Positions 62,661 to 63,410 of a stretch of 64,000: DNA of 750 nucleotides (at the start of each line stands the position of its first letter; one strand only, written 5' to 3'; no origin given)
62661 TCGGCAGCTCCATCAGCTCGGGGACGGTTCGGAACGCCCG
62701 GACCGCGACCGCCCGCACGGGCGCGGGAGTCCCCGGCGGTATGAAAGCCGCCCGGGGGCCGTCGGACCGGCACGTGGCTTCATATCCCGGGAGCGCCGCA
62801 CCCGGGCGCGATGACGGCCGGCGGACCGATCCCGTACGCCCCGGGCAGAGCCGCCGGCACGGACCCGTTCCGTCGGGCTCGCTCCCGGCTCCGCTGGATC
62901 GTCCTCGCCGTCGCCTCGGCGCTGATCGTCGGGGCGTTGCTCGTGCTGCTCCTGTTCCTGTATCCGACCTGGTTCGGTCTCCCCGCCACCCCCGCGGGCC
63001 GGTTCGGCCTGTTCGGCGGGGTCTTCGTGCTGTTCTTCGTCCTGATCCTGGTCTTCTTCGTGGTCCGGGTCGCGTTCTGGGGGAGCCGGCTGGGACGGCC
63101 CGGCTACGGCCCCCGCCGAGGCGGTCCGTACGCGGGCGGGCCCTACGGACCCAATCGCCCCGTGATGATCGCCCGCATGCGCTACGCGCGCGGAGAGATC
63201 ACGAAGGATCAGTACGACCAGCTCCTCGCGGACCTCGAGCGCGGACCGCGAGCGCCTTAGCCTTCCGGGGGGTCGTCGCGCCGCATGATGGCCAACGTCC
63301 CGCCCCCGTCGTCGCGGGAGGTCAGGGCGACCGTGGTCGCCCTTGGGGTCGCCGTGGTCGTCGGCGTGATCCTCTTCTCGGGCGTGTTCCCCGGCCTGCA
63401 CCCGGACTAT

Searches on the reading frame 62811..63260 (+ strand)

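Call 74: search_protein_families(library=pfam, proteins=[window:62811-63260:+], max_evalue=0.001)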
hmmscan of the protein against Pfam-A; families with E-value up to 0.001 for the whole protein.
window:62811-63260:+ (149 aa): 1 family
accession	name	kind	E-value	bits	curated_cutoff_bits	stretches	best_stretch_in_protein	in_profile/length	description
PF09851.14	SHOCT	-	1.8e-05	24.7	27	1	120-142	5-27/28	Short C-terminal domain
